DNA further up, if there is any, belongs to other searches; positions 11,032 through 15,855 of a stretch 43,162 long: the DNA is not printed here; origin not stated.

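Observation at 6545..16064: T7SS core with EssC, YukD and WXG100 but no EssA/EssB/EsaA; FHA, VWA and ParA-type proteins in their place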

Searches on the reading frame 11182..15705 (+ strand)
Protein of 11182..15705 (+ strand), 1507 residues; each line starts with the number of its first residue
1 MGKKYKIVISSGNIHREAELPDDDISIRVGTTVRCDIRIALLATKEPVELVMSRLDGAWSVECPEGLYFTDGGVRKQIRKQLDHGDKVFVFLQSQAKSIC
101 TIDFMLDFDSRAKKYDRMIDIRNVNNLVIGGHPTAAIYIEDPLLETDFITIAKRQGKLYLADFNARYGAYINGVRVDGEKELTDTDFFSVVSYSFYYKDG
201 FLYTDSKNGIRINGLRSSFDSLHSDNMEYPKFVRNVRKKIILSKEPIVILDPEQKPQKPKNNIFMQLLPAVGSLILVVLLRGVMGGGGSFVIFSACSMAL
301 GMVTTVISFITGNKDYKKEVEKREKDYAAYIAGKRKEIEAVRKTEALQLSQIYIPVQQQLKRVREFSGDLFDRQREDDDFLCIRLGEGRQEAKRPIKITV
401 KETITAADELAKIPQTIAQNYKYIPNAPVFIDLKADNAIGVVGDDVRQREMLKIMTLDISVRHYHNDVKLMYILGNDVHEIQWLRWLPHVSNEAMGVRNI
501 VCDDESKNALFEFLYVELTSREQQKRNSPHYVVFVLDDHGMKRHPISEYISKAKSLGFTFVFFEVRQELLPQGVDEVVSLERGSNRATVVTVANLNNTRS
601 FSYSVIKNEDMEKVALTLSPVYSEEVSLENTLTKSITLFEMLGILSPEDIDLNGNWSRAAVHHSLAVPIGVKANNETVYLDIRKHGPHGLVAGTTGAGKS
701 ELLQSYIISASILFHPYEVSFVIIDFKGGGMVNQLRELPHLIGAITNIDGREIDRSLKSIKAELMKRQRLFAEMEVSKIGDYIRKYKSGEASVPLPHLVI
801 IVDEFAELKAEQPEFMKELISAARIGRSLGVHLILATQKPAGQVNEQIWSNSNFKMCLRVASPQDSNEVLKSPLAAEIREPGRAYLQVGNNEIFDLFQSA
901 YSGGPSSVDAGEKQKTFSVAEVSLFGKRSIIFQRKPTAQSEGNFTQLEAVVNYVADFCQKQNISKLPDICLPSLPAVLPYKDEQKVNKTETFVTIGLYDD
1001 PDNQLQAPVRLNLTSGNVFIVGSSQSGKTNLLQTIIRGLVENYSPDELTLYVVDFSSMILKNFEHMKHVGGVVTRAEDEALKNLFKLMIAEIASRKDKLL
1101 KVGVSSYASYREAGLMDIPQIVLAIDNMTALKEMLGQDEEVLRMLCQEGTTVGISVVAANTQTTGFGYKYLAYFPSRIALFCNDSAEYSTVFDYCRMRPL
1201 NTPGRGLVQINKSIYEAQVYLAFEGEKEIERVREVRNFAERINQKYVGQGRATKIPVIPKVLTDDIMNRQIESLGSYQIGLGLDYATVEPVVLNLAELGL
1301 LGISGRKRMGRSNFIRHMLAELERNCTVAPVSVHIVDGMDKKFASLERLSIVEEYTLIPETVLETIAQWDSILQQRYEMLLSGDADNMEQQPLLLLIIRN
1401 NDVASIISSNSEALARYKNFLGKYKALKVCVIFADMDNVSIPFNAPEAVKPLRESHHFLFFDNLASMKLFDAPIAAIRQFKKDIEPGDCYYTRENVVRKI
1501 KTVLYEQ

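Call 5: search_protein_families(library=pfam, proteins=[window:11182-15705:+], max_evalue=0.01)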
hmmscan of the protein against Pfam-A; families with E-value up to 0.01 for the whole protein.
window:11182-15705:+ (1507 aa): 9 families
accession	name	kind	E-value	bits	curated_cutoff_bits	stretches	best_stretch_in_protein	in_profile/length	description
PF01580.24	FtsK_SpoIIIE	-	5.9e-53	180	24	2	662-841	15-220/221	FtsK/SpoIIIE family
PF13401.12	AAA_22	-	3.5e-11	44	27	1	684-838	3-123/130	AAA domain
PF01637.24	ATPase_2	-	4e-05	24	33.2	0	1018-1145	23-135/225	ATPase domain predominantly from Archaea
PF13191.12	AAA_16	-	4.2e-05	24.5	32.6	0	1014-1148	24-158/167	AAA ATPase domain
PF01935.23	DUF87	-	0.00012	22.7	23.2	0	672-725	8-59/220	Helicase HerA, central domain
PF00498.31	FHA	-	0.00018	22.3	20.7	1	128-187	2-63/67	FHA domain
PF13555.12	AAA_29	-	0.00045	20.4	27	0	680-704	17-40/61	P-loop containing region of AAA domain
PF05872.18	HerA_C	-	0.0015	17.7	22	0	672-707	7-42/502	Helicase HerA-like C-terminal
PF05729.18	NACHT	-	0.0067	16.7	26.7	0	1018-1148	3-116/167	NACHT domain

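Call 7: search_protein_families(library=ncbifam, proteins=[window:11182-15705:+], max_evalue=0.1)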
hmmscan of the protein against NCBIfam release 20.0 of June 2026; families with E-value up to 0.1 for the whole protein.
window:11182-15705:+ (1507 aa): 19 families
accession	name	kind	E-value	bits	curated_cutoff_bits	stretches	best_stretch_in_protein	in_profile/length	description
TIGR03928.1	T7_EssCb_Firm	equivalog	0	1114.9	778.4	1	228-1501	2-1293/1296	type VII secretion protein EssC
TIGR03924.1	T7SS_EccC_a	equivalog_domain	1.5e-117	394.1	509.15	2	252-905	4-672/673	type VII secretion protein EccCa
TIGR03925.1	T7SS_EccC_b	equivalog_domain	9.3e-85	285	346.55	2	976-1376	33-438/564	type VII secretion protein EccCb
NF007615.0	PRK10263.1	equivalog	4.4e-18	64.4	1566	1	665-872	990-1218/1355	DNA translocase FtsK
NF040819.1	helicase_HerA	equivalog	1.3e-07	30.6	970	1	775-872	379-479/561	DNA double-strand break repair helicase HerA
NF040937.1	HerA_Thermprot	equivalog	3.5e-06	25.7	800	1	778-872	332-426/487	DNA double-strand break repair helicase HerA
TIGR03743.1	SXT_TraD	subfamily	4.2e-06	25.5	366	1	670-710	159-199/636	conjugative transfer system coupling protein TraD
NF041017.1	DNA_import_CedB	equivalog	0.00014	20.7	700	1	674-728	262-314/590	DNA import protein CedB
TIGR02524.1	dot_icm_DotB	equivalog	0.00053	19.3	463.3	1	1014-1105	133-221/358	Dot/Icm type IV secretion system ATPase DotB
NF042944.1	HerA_antiphage_2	equivalog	0.00093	18.1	850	1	823-870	459-505/576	anti-phage-associated helicase HerA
NF041214.1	plasmid_TraB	equivalog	0.0018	16.9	800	1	685-870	247-419/639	plasmid transfer protein TraB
NF010469.0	PRK13894.1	subfamily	0.0039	16.6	508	0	1015-1047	149-181/320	conjugal transfer ATPase TrbB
NF045973.1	conju_CD1115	equivalog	0.0058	15.5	250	0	686-728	24-61/442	VirD4-like conjugal transfer protein, CD1115 family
TIGR00929.1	VirB4_CagE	subfamily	0.011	14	643.1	0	1014-1036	436-458/792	VirB4 family type IV secretion/conjugal transfer ATPase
NF006486.0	PRK08903.1-6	equivalog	0.012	15.2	307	1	673-710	23-60/222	DnaA regulatory inactivator Hda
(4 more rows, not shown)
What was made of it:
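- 11182..15705 (+): C: EssC ATPase with two degenerate N-terminal FHA domains, 2 TM helices and three P-loop domains. TIGR03928, 1115 bits (call 7).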

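Call 52: search_solved_structures(query=window:11182-15705:+, max_evalue=1e-10)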
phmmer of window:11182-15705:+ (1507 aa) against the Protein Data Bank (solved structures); distinct sequences matched with E-value up to 1e-10: 14.
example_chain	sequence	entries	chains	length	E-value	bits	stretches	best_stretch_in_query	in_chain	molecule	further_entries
9qks_G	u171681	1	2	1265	1.8e-137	463.2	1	227-973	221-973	ESX secretion system protein YukB,Green fluorescent protein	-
4nh0_A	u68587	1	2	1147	2.5e-72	247.4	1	614-1209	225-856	Cell divisionFtsK/SpoIIIE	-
7b9f_C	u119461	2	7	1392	4.9e-44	153.6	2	640-901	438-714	EccC5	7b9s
7np7_C1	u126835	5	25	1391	1.2e-43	152.3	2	410-862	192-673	ESX-5 secretion system protein EccC5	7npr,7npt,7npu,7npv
4lya_A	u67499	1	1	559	3.2e-43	150.9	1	945-1493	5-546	Uncharacterized protein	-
5fv0_A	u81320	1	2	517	5e-38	133.7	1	994-1493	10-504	ESX secretion system protein EccC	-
4n1a_A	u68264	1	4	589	1.6e-26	95.6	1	673-889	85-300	Cell divisionFtsK/SpoIIIE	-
2iuu_A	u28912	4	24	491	4.3e-17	64.3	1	669-878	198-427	DNA TRANSLOCASE FTSK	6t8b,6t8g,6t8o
2iut_A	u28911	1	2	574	7.1e-17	63.6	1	669-878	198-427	DNA TRANSLOCASE FTSK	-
9jv8_A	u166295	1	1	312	2.4e-14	55.2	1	681-856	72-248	ESX-1 secretion system protein EccCb1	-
2ius_A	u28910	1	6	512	2.6e-14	55.1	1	665-875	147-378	DNA TRANSLOCASE FTSK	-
6o1w_A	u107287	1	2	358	5.7e-13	50.7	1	672-893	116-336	DNA translocase coupling protein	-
6o1x_A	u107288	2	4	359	5.7e-13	50.7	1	672-893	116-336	DNA translocase coupling protein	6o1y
6o1z_A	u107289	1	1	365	6e-13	50.6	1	672-893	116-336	DNA translocase coupling protein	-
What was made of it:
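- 11182..15705 (+): Best PDB match is B. subtilis YukB 9qks, E 1.8e-137 (call 52).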
